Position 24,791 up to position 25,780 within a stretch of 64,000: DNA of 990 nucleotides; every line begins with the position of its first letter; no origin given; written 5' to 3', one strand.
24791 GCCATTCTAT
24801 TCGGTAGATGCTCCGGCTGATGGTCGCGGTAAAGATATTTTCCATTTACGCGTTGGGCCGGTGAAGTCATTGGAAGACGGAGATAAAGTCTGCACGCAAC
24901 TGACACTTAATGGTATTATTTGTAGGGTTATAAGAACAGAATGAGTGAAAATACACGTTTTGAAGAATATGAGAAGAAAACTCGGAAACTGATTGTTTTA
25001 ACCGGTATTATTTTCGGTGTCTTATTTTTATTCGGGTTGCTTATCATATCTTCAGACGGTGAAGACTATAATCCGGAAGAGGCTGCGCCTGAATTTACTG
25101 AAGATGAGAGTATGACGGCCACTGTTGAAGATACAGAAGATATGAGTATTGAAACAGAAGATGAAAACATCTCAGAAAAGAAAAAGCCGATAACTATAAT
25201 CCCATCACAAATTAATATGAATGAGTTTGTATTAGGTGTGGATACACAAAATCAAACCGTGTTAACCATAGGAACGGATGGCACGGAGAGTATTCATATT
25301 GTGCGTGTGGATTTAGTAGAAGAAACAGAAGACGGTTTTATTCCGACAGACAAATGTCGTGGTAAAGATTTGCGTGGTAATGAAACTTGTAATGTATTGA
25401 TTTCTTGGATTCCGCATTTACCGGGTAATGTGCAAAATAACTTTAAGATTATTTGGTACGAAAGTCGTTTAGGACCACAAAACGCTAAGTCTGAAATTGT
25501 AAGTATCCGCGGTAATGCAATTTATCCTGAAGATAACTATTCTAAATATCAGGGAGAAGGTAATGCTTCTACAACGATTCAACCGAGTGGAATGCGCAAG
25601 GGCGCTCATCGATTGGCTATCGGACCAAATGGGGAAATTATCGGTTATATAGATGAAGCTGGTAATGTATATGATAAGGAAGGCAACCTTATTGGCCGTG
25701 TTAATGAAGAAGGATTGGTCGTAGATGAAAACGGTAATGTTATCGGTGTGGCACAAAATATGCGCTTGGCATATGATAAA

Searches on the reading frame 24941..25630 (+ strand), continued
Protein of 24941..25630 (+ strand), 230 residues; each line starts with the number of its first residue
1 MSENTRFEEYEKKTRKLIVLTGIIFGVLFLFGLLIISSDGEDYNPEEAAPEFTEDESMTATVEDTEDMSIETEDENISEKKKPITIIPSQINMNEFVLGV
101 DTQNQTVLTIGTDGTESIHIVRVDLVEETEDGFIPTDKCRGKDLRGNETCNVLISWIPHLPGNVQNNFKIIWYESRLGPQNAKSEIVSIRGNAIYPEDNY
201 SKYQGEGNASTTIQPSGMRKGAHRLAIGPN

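Call 81: search_protein_families(library=pfam, proteins=[P0247, P0254, P0266, P0220], max_evalue=0.001)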
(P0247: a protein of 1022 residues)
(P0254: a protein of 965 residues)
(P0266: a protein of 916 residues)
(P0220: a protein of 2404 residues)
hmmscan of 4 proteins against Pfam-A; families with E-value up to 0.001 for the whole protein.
P0247 (1022 aa): 12 families
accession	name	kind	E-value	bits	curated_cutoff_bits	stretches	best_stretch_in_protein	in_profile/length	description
PF15780.11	ASH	-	4.1e-50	168.4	27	6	287-370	12-93/98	Abnormal spindle-like microcephaly-assoc'd, ASPM-SPD-2-Hydin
PF22073.2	Cep192_D4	-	6.8e-39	133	35.5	4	398-482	6-95/112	Cep192 domain 4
PF22544.2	HYDIN_VesB_CFA65-like_Ig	-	1.5e-36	125.1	25.5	2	625-724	2-99/100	HYDIN/CFA65/VesB-like, Ig-like domain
PF12371.14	TMEM131_like_N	-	4.4e-24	85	28.8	1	283-365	2-82/84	Transmembrane protein 131-like N-terminal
PF07610.17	DUF1573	-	9.3e-18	64.5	26.1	0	288-381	7-97/98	Protein of unknown function (DUF1573)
PF24771.2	Ig_CFAP74_1st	-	6.6e-11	42.9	29.2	0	645-711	20-86/97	CFAP74 first Ig-like domain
PF19625.5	DUF6130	-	7.6e-06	26.2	23.7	0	343-368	41-66/153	Family of unknown function (DUF6130)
PF14874.12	PapD-like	-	1.6e-05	25.5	27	0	281-312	3-34/102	Flagellar-associated PapD-like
PF21633.3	MOV-10_Ig-like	-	2.4e-05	24.8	27.4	0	753-824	23-97/126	Helicase MOV-10, Ig-like domain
PF24798.1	Ig-CFAP74_4th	-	6.6e-05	23.4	28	0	285-358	2-72/95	CFAP74 forth Ig-like domain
PF00635.32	Motile_Sperm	-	0.00014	22.1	25.9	0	446-470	48-72/109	MSP (Major sperm protein) domain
PF24499.1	Ig_TMEM131L_4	-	0.00018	22.3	27.8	0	417-478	63-118/136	TMEM131L fourth Ig-like domain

P0254 (965 aa): 12 families
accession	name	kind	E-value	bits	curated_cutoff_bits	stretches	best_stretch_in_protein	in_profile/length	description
PF12831.13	FAD_oxidored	-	2.1e-92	311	27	1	473-955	2-416/416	FAD dependent oxidoreductase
PF22073.2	Cep192_D4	-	3e-50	169.6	35.5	4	150-251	4-111/112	Cep192 domain 4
PF15780.11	ASH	-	4.8e-40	136.1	27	4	44-136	4-97/98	Abnormal spindle-like microcephaly-assoc'd, ASPM-SPD-2-Hydin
PF22544.2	HYDIN_VesB_CFA65-like_Ig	-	2.9e-36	124.1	25.5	4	42-142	2-99/100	HYDIN/CFA65/VesB-like, Ig-like domain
PF07610.17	DUF1573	-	3.4e-20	72.3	26.1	1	49-142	7-96/98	Protein of unknown function (DUF1573)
PF12371.14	TMEM131_like_N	-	9.6e-17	61.4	28.8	0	365-448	2-82/84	Transmembrane protein 131-like N-terminal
PF24507.1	Ig_CFAP65_4th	-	1.7e-16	60.8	27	0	173-251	2-76/76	CFAP65, fourth Ig-like domain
PF24771.2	Ig_CFAP74_1st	-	2.8e-15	56.9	29.2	0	368-459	5-93/97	CFAP74 first Ig-like domain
PF00932.25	LTD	-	4.9e-10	40.2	34.3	0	154-218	5-69/109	Lamin Tail Domain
PF24770.2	Ig-CFAP74_2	-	1.3e-08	35.9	27.4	0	156-182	7-32/185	CFAP74 second Ig-like domain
PF14874.12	PapD-like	-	6e-08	33.2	27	0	258-289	5-35/102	Flagellar-associated PapD-like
PF01946.23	Thi4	-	0.00071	19.3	26.2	0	472-578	19-121/235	Thi4 family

P0266 (916 aa): 16 families
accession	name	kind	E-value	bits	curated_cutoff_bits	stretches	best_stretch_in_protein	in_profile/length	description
PF22073.2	Cep192_D4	-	6.9e-49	165.1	35.5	4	520-616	8-109/112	Cep192 domain 4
PF22544.2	HYDIN_VesB_CFA65-like_Ig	-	7.7e-48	161.3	25.5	4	272-368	6-99/100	HYDIN/CFA65/VesB-like, Ig-like domain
PF15780.11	ASH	-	7.8e-37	125.8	27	2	517-606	4-93/98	Abnormal spindle-like microcephaly-assoc'd, ASPM-SPD-2-Hydin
PF12371.14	TMEM131_like_N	-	7.3e-28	97.1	28.8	1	518-601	3-82/84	Transmembrane protein 131-like N-terminal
PF24507.1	Ig_CFAP65_4th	-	2e-21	76.6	27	0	111-153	35-76/76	CFAP65, fourth Ig-like domain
PF07610.17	DUF1573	-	4.8e-19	68.6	26.1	1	521-617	6-97/98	Protein of unknown function (DUF1573)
PF24798.1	Ig-CFAP74_4th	-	9.4e-17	61.4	28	0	273-368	3-93/95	CFAP74 forth Ig-like domain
PF22067.2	Cep192_D3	-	1.6e-15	57.4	27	0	177-241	18-78/99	Cep192 domain 3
PF24501.1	Ig_TMEM131L_5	-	1.7e-13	50.6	27.8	0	425-471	2-48/66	TMEM131L fifth Ig-like domain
PF24291.1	Ig_CFAP65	-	5.2e-11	42.9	27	0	65-156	24-118/121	Cilia- and flagella-associated protein 65-like, Ig-like domain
PF22066.2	Cep192_D8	-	1.4e-09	38.5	33.5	0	215-251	55-91/101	Cep192 domain 8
PF14874.12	PapD-like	-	1.7e-09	38.2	27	0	270-358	5-91/102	Flagellar-associated PapD-like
PF22060.2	Cep192_D1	-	9.9e-07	29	27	0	574-610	68-103/123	Cep192 domain 1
PF24499.1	Ig_TMEM131L_4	-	2.6e-06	28.3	27.8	0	33-135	26-117/136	TMEM131L fourth Ig-like domain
PF24770.2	Ig-CFAP74_2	-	1.2e-05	26.3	27.4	0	572-606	135-169/185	CFAP74 second Ig-like domain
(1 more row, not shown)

P0220 (2404 aa): 14 families
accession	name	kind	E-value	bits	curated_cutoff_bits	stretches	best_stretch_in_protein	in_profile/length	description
PF15780.11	ASH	-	1.4e-99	327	27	4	1436-1516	12-90/98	Abnormal spindle-like microcephaly-assoc'd, ASPM-SPD-2-Hydin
PF22544.2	HYDIN_VesB_CFA65-like_Ig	-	4.6e-70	232.6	25.5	1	1431-1527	3-97/100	HYDIN/CFA65/VesB-like, Ig-like domain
PF22073.2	Cep192_D4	-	6.6e-64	213.5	35.5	1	973-1068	4-106/112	Cep192 domain 4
PF24771.2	Ig_CFAP74_1st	-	5.5e-48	161.7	29.2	0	976-1068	4-94/97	CFAP74 first Ig-like domain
PF12371.14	TMEM131_like_N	-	1.1e-42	144.6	28.8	0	974-1055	2-81/84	Transmembrane protein 131-like N-terminal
PF14874.12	PapD-like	-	9e-27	93.7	27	0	973-1058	4-88/102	Flagellar-associated PapD-like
PF22064.2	Cep192_D2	-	2.8e-19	70.3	27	0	1773-1807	5-42/154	Cep192 domain 2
PF22066.2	Cep192_D8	-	8.9e-19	68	33.5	0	166-266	4-98/101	Cep192 domain 8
PF07610.17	DUF1573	-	3.9e-11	43.3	26.1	0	1432-1529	2-96/98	Protein of unknown function (DUF1573)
PF00932.25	LTD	-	3e-10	40.9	34.3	0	2020-2068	23-70/109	Lamin Tail Domain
PF24798.1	Ig-CFAP74_4th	-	1e-07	32.4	28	0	746-774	2-30/95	CFAP74 forth Ig-like domain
PF24770.2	Ig-CFAP74_2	-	2.2e-07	31.9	27.4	0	2005-2030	6-31/185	CFAP74 second Ig-like domain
PF23383.1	Beta-prop_IFT140_1st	-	7.5e-05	22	27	0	334-377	111-154/406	IFT140 first beta-propeller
PF22076.2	Cep192_D6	-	0.00052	20.6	35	0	1771-1806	3-38/101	Cep192 domain 6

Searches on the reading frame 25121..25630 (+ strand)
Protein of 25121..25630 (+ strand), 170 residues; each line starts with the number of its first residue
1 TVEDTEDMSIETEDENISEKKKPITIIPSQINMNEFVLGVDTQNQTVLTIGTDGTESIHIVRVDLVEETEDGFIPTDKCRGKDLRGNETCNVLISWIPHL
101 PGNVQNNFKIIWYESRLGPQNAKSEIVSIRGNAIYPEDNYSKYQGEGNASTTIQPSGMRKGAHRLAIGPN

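Call 29: search_protein_families(library=pfam, proteins=[window:25121-25630:+], max_evalue=10)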
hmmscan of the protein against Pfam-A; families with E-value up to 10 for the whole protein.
window:25121-25630:+ (170 aa): 0 families
